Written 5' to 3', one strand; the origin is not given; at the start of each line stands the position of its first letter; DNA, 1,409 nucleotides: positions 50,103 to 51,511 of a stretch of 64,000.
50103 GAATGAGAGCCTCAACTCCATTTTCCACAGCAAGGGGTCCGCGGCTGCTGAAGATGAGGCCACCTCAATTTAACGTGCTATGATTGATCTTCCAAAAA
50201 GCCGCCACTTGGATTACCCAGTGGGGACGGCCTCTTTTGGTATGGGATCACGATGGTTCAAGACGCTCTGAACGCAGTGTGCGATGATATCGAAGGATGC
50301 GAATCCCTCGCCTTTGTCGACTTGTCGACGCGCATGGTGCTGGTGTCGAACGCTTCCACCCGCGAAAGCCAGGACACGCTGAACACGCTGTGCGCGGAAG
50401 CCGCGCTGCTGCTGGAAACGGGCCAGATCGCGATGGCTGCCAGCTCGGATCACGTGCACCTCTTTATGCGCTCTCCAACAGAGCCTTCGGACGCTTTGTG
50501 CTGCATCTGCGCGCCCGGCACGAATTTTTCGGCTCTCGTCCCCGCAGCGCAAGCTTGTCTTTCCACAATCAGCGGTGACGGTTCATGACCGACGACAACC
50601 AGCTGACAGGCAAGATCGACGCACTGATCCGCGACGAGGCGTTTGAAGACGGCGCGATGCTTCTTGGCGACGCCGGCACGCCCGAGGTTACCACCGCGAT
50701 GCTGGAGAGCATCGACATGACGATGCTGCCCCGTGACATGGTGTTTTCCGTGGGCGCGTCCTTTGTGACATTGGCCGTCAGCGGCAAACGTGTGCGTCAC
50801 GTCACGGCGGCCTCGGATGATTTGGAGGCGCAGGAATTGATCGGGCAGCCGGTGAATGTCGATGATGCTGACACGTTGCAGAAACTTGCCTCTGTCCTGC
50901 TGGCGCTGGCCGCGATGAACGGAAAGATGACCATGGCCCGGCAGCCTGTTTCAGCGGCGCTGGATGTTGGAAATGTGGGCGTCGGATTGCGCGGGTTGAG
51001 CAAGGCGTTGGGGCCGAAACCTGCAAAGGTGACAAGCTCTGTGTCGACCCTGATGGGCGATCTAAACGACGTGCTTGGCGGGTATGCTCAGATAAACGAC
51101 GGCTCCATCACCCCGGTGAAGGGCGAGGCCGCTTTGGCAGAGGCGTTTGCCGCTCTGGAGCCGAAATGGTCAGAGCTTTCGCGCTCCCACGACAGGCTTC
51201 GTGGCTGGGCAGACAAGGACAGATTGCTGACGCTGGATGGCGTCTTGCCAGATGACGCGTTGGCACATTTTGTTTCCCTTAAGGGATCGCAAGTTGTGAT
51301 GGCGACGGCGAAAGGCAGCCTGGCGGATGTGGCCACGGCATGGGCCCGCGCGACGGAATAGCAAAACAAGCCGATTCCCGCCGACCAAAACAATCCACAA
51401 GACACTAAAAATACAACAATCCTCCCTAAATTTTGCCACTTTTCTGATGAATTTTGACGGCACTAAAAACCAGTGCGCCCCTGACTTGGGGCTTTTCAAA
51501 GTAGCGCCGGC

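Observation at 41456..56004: Co-directional 12-gene cluster joining Hanks kinase/FHA/PP2C signalling to three dynamin-like GTPases, a Roadblock-like protein and periplasmic PBP-OmpA proteins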

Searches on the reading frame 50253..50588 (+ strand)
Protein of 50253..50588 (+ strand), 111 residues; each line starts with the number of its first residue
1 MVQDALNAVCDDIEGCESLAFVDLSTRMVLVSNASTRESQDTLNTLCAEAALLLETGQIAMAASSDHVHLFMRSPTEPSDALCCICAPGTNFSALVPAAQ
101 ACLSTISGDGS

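Call 3: search_protein_families(library=pfam, proteins=[window:50253-50588:+], max_evalue=0.01)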
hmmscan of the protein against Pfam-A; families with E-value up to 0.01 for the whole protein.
window:50253-50588:+ (111 aa): 0 families

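Call 5: search_protein_families(library=ncbifam, proteins=[window:50253-50588:+], max_evalue=0.01)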
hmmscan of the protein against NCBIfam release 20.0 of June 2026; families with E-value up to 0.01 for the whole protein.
window:50253-50588:+ (111 aa): 0 families

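Call 6: search_protein_families(library=padloc, proteins=[window:50253-50588:+], max_evalue=0.01)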
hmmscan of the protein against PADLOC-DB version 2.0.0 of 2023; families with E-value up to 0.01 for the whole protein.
window:50253-50588:+ (111 aa): 0 families

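Call 22: search_solved_structures(query=A2, max_evalue=10)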
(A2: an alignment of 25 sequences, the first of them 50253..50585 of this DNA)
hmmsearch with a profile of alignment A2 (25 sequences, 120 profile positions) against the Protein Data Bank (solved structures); distinct sequences matched with E-value up to 10: 1.
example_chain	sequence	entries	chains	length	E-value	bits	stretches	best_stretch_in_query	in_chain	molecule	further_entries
8u15_C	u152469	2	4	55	2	11.8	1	70-103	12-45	Sal-like protein 4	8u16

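Call 30: find_homologous_proteins(query=A2, max_evalue=0.001)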
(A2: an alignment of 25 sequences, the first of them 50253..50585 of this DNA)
Query A2 (25 sequences) (111 aa, profile of the alignment): 491 proteins with E <= 0.001 among 8000 candidates; the best 120 are listed.
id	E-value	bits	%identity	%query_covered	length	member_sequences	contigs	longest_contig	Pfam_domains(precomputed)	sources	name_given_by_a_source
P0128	2.9e-52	194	39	96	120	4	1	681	-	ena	-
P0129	8.9e-52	192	40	96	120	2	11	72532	-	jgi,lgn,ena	-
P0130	1.6e-51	191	43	96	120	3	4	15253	-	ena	-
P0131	2.0e-51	191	38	96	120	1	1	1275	-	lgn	-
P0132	2.1e-51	191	44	99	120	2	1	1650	-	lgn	-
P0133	2.4e-51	191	42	97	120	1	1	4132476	-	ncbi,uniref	ncbi:hypothetical protein [Yoonia sp. SS1-5]|uniref:Uncharacterized protein n=1 Tax=Yoonia rhodophyt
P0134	3.1e-51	190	42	99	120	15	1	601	-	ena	-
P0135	3.5e-51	190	40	96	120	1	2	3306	-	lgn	-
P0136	4.5e-51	190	39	96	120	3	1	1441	-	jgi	-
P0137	4.8e-51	190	44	96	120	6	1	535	-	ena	-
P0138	5.1e-51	190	43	97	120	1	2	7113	-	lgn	-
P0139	5.4e-51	190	42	96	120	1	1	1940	-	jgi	-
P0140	6.9e-51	189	44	97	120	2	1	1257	-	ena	-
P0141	8.0e-51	189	44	99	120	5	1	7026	-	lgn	-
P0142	1.1e-50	189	43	99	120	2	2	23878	-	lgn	-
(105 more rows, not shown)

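Call 44: predict_structure(alignment_id=A5)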
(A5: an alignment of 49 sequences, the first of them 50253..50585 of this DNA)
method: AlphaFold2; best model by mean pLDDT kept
length: 111 residues; sequences in the alignment: 49
mean_pLDDT: 84.4   pTM: 0.73
mean pLDDT of the five models: 84.4, 80.6, 79.9, 78.6, 75.9
residues with pLDDT >= 90: 10; 70-90: 98; 50-70: 1; < 50: 2
segments of 3 or more residues with pLDDT < 50: none
pLDDT, mean of each block of 10 residues (from residue 1): 85 87 86 81 83 85 86 87 89 88 76 37
secondary structure, 60 per line:
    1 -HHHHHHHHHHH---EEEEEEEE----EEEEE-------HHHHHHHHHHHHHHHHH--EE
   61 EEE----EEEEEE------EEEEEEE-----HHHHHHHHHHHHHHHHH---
elements in order: H2-12 E16-23 E28-32 H40-56 E59-63 E68-73 E80-86 H92-108

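Call 46: fold_search(model_id=the predicted structure, library=pdb)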
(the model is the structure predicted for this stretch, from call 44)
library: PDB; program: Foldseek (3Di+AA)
matches with E <= 10: 1190; with E <= 0.001: 81
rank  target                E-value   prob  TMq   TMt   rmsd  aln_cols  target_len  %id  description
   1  3kye_B                8.2e-06  1.00  0.76  0.70   2.8       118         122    8  Crystal Structure of Roadblock/LC7 Domain from Streptomyces avermitilis (released 2009-12-22)
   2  3kye_C                1.2e-05  1.00  0.75  0.70   2.8       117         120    8  Crystal Structure of Roadblock/LC7 Domain from Streptomyces avermitilis (released 2009-12-22)
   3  7ct3                  1.4e-05  1.00  0.73  0.68   4.4       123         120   14  Crystal Structure of MglC from Myxococcus xanthus (released 2021-01-27)
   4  3kye_A                1.7e-05  1.00  0.78  0.73   2.0       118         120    8  Crystal Structure of Roadblock/LC7 Domain from Streptomyces avermitilis (released 2009-12-22)
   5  6ehr_B                4.5e-05  1.00  0.74  0.66   2.6       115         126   13  The crystal structure of the human LAMTOR-RagA CTD-RagC CTD complex (released 2017-10-04)
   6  5y3a_G                7.8e-05  1.00  0.77  0.77   2.4       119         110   12  Crystal structure of Ragulator complex (p18 49-161) (released 2017-12-27)
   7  1sko_B                8.2e-05  1.00  0.72  0.70   2.6       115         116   13  MP1-p14 Complex (released 2004-06-01)
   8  5y39_B                8.2e-05  1.00  0.74  0.71   2.7       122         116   11  Crystal structure of Ragulator complex (p18 76-145) (released 2017-12-06)
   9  5y39_G                8.8e-05  1.00  0.73  0.70   2.6       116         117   13  Crystal structure of Ragulator complex (p18 76-145) (released 2017-12-06)
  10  5x6u_B                8.8e-05  1.00  0.73  0.70   2.8       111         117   14  Crystal structure of human heteropentameric complex (released 2017-12-06)
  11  7f8m_B                9.3e-05  1.00  0.66  0.62   3.3       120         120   12  Roadblock from Thorarchaeota SMTZ1-45 (released 2022-07-13)
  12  6h5b_B                9.9e-05  1.00  0.74  0.65   3.1       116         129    9  Myxococcus xanthus MglA in complex with its GAP MglB and GTPgammaS (released 2019-11-27)
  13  5y3a_B                9.9e-05  1.00  0.71  0.70   3.1       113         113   12  Crystal structure of Ragulator complex (p18 49-161) (released 2017-12-27)
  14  9jue_A                1.3e-04  1.00  0.77  0.72   2.3       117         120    8  Roadblock3 homodimer structure from Candidatus Prometheoarchaeum syntrophicum strain MK-D1 (released 2024-10-16)
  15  6sb0_D                1.3e-04  1.00  0.75  0.33   4.1       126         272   13  cryo-EM structure of mTORC1 bound to PRAS40-fused active RagA/C GTPases (released 2019-10-16)
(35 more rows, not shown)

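Call 81: search_protein_representatives(alignment_id=A5)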
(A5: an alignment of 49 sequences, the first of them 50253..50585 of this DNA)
Query: 49 sequences, 120 profile positions. Proteins with E-value up to 0.001 (for the whole library): 582; up to 1e-10: 321; up to 1e-30: 8. The best 150 are listed.
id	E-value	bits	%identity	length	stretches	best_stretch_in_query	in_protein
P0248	4.1e-48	178.7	-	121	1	1-119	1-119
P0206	4.1e-42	159.3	-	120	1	1-119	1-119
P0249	1.9e-39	150.7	-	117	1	1-117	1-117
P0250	2.9e-37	143.7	-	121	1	1-119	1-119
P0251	1.2e-36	141.7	-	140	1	3-119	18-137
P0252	3.8e-35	136.9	-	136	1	2-119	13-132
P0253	1.9e-31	124.9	-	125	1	1-117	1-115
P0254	7.2e-31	123.1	-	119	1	1-116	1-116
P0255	1.1e-30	122.4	-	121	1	1-119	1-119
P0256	2.9e-30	121.1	-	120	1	1-119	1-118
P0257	3.4e-30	120.9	-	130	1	1-117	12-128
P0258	3.6e-30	120.8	-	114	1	1-119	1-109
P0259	6.9e-30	119.9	-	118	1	1-119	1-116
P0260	2.3e-29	118.2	-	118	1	1-119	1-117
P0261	2.4e-29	118.2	-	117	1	38-119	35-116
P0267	2.5e-27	111.7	-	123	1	2-116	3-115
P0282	3.2e-24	101.6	-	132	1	4-119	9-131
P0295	1.7e-22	96.0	-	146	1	2-116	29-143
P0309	1.6e-21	92.9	-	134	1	2-114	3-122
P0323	3.0e-20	88.8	-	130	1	3-115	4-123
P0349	1.3e-18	83.5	-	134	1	3-118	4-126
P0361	6.2e-18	81.3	-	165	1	2-118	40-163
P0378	4.0e-17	78.7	-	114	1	5-114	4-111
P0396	6.8e-16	74.7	-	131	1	3-117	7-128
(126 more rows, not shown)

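Call 82: list_cluster_members(proteins=[P0253, P0267, P0282, P0295, P0309, P0323, P0349, P0361, P0378, P0396])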
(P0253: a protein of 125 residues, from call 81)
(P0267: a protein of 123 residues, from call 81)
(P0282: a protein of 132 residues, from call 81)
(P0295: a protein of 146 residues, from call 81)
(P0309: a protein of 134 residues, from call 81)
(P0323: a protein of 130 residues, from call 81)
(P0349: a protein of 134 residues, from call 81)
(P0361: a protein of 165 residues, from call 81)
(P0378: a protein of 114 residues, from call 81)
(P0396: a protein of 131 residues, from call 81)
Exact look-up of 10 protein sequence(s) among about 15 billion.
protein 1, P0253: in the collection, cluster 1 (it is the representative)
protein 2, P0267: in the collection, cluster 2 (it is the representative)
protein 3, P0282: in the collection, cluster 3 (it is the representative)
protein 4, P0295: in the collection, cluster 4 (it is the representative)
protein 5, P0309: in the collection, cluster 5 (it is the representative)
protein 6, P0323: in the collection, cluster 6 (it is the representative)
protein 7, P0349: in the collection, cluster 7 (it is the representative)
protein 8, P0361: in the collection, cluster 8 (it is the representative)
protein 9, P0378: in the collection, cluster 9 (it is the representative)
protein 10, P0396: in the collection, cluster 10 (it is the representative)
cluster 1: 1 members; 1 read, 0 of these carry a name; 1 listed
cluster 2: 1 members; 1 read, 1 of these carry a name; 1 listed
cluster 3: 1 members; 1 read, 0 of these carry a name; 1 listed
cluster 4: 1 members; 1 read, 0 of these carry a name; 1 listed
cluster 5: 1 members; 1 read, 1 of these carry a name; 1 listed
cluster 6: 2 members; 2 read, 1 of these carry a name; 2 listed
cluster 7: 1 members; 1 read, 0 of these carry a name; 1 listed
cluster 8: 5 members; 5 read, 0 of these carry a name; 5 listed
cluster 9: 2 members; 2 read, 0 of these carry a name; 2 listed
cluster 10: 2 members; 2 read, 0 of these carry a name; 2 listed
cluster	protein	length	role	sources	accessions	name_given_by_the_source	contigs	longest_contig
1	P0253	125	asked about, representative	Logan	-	-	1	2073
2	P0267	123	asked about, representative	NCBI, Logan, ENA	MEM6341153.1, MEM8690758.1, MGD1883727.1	MAG: hypothetical protein AAF729_08380 [Pseudomonadota bacterium]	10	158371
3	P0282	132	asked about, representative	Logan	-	-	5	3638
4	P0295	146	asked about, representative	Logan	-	-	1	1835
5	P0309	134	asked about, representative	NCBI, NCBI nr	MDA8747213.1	hypothetical protein N9M66_03275 [Litoreibacter sp.] | hypothetical protein [Litoreibacter sp.]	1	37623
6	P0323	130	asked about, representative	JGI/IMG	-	hypothetical protein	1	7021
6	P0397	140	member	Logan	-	-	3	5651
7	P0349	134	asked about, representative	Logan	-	-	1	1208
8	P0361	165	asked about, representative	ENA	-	-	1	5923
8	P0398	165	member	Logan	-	-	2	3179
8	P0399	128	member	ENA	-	-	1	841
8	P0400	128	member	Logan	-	-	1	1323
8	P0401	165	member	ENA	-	-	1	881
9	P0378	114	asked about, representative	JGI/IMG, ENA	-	-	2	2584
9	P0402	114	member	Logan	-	-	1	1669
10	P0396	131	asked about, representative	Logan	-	-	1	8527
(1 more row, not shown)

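Call 94: search_protein_families(library=pfam, alignment_id=A5, max_evalue=5)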
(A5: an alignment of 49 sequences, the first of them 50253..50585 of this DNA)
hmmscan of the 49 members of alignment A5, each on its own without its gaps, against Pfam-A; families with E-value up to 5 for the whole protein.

A. member 1, window:50253-50585:+ (111 aa): 2 families
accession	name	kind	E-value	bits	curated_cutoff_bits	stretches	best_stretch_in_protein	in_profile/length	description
PF01797.21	Y1_Tnp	-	0.055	14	23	1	36-76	21-61/121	Transposase IS200 like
PF25439.1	TPR_CFAP46_N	-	0.063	13.4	27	1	33-63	38-68/157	CFAP46, N-terminal TPR repeats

B. families by the number of members that match (of 49 scanned): 11 families
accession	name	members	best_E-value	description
PF03576.19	Peptidase_S58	5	0.0031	Peptidase family S58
PF09550.16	Phage_TAC_6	3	0.077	Phage tail assembly chaperone protein, TAC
PF10722.14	YbjN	2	0.027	Putative bacterial sensory transduction regulator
PF13344.12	Hydrolase_6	2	0.065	Haloacid dehalogenase-like hydrolase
PF21689.3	TorS_sensor_domain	1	0.0014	Sensor protein TorS, sensor domain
PF01797.21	Y1_Tnp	1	0.055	Transposase IS200 like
PF25439.1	TPR_CFAP46_N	1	0.063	CFAP46, N-terminal TPR repeats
PF01816.23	LRV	1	0.083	Leucine rich repeat variant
PF03752.18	ALF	1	0.13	Short repeats of unknown function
PF14534.12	DUF4440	1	0.19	Domain of unknown function (DUF4440)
PF10643.14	Cytochrome-c551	1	0.24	Photosystem P840 reaction-centre cytochrome c-551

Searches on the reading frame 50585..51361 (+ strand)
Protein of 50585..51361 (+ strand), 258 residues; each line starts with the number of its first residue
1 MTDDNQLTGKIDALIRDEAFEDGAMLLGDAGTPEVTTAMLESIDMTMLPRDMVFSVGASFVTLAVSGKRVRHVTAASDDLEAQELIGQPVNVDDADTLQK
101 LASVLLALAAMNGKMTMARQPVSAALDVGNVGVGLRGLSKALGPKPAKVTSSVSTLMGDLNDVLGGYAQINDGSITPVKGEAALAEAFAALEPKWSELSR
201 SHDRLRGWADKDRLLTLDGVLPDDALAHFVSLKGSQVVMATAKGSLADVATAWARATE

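Call 3: search_protein_families(library=pfam, proteins=[window:50585-51361:+], max_evalue=0.01)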
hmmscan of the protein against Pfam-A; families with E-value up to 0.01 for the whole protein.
window:50585-51361:+ (258 aa): 0 families

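Call 5: search_protein_families(library=ncbifam, proteins=[window:50585-51361:+], max_evalue=0.01)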
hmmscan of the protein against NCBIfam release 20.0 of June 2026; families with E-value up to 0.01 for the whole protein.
window:50585-51361:+ (258 aa): 0 families

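Call 6: search_protein_families(library=padloc, proteins=[window:50585-51361:+], max_evalue=0.01)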
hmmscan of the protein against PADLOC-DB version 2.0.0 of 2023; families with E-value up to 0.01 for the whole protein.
window:50585-51361:+ (258 aa): 0 families

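Call 23: search_solved_structures(query=A3, max_evalue=10)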
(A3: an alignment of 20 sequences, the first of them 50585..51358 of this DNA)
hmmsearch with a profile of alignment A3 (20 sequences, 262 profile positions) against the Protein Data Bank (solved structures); distinct sequences matched with E-value up to 10: 1.
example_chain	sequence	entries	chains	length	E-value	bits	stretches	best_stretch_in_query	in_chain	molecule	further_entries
7cg9_A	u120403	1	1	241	0.14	14.7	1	170-243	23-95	Class C sortase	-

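Call 47: predict_structure(alignment_id=A6)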
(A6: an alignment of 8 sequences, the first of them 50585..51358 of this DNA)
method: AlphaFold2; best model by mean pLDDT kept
length: 258 residues; sequences in the alignment: 8
mean_pLDDT: 41.0   pTM: 0.35
mean pLDDT of the five models: 41.0, 38.6, 37.9, 34.6, 34.2
residues with pLDDT >= 90: 0; 70-90: 19; 50-70: 48; < 50: 191
segments of 3 or more residues with pLDDT < 50: 1-94, 101-155, 205-242, 256-258
pLDDT, mean of each block of 10 residues (from residue 1): 33 30 26 30 32 31 30 33 43 50 44 23 24 25 27 45 65 68 81 63 48 35 40 36 58 50
secondary structure, 60 per line:
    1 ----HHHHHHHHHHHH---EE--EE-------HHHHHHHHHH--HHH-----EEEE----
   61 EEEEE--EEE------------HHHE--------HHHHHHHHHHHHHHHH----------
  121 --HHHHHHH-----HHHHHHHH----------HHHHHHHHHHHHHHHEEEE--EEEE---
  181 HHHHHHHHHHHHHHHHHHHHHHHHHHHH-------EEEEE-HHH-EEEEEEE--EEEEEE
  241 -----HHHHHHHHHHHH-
elements in order: H5-16 H33-42 E53-56 E61-65 E68-70 H95-110 H123-129 H135-142 H153-167 E168-171 E174-177 H181-208 E216-220 E226-232 E235-240 H246-257

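Call 51: fold_search(model_id=the predicted structure, library=pdb)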
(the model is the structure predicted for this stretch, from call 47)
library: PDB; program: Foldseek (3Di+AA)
matches with E <= 10: 247; with E <= 0.001: 0
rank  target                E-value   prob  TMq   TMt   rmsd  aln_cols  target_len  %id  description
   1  9asp_B                2.5e-01  0.05  0.11  0.11  17.0       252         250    9  Human Drosha and DGCR8 in complex with Pri-let-7a1 (released 2024-09-04)
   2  9crq_L                5.6e-01  0.09  0.13  0.20  12.2       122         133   13  Post-targeting aCascade Type IA CRISPR-Cas Surveillance Complexes (released 2025-08-13)
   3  7v6c_B                6.3e-01  0.08  0.15  0.15  16.0       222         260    9  Structure of the Dicer-2-R2D2 heterodimer bound to small RNA duplex (released 2022-03-23)
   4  9h4q_c                6.3e-01  0.06  0.16  0.15  19.5       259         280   11  Cryo-EM structure of the SEAC wing - EGOC (released 2025-11-05)
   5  9crp_H                7.5e-01  0.09  0.14  0.22  10.8       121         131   13  Post-targeting aCascade Type IA CRISPR-Cas Surveillance Complexes (released 2025-08-13)
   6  6ojy_C                1.2e+00  0.07  0.13  0.11  13.2       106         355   13  Methylated PilT4 from Geobacter metallireducens bound to sulfate: C3ocococ conformation (released 2019-11-20)
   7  6jwp_B                1.2e+00  0.04  0.13  0.12  16.4       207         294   14  crystal structure of EGOC (released 2019-12-11)
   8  9pd3_K                1.4e+00  0.09  0.09  0.11  26.6        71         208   15  NER dual incision complex - DuIS (released 2026-02-18)
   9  3r7w_D                1.6e+00  0.03  0.12  0.13  16.5       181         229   12  Crystal Structure of Gtr1p-Gtr2p complex (released 2011-08-24)
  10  5xy3_k                1.7e+00  0.25  0.13  0.40   6.4        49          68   12  Large subunit of Trichomonas vaginalis ribosome (released 2017-08-30)
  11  8qdx_D                1.8e+00  0.03  0.11  0.06  14.2       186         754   11  E. coli DNA gyrase bound to a DNA crossover (released 2024-04-10)
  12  5fl3                  1.9e+00  0.04  0.11  0.09  13.7       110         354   14  PilT2 from Thermus thermophilus (released 2015-11-11)
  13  4tma_B                1.9e+00  0.04  0.11  0.08  13.8       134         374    7  Crystal structure of gyrase bound to its inhibitor YacG (released 2014-07-23)
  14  7nvr_l                1.9e+00  0.02  0.13  0.08  32.3       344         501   10  Human Mediator with RNA Polymerase II Pre-initiation complex (released 2021-05-05)
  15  9ba3_F                2.0e+00  0.06  0.11  0.17  15.4       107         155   17  High-resolution crystal structure of the ligand binding domain of the Halomonas titanicae chemoreceptor Htc10 in compl (released 2024-11-20)
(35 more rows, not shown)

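Call 73: search_dna_similar(query=window:50585-51358:+, collection=plasmids, mode=protein, max_rows=30, max_evalue=0.01)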
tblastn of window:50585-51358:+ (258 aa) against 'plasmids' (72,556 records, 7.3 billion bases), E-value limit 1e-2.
Records with a match: 1; places in all: 1; records where one place covers at least 80% of the query: 0.
Best place of each record, by identity: <60% 1.
By first word of the organism name: Leisingera 1.
By predicted mobility (MOB-suite, as given by PLSDB): non-mobilizable 1.
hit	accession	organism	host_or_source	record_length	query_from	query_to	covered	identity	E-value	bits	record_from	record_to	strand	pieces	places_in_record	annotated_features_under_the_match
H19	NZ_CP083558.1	Leisingera sp. S132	-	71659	1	117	45%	32.8%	3e-6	56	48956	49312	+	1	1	hypothetical protein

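Call 93: search_protein_families(library=pfam, alignment_id=A3, max_evalue=5)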
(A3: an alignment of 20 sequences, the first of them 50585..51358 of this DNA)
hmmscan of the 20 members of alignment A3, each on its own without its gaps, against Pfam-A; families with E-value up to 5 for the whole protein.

A. member 1, window:50585-51358:+ (258 aa): 0 families

B. families by the number of members that match (of 20 scanned): 6 families
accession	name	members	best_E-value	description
PF08786.17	DcrB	1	0.05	DcrB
PF05019.18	Coq4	1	0.084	Coenzyme Q (ubiquinone) biosynthesis protein Coq4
PF13410.11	GST_C_2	1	0.15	Glutathione S-transferase, C-terminal domain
PF06321.17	P_gingi_FimA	1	0.15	Major fimbrial subunit protein (FimA)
PF04347.18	FliO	1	0.22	Flagellar biosynthesis protein, FliO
PF13482.12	RNase_H_2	1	0.27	RNase_H superfamily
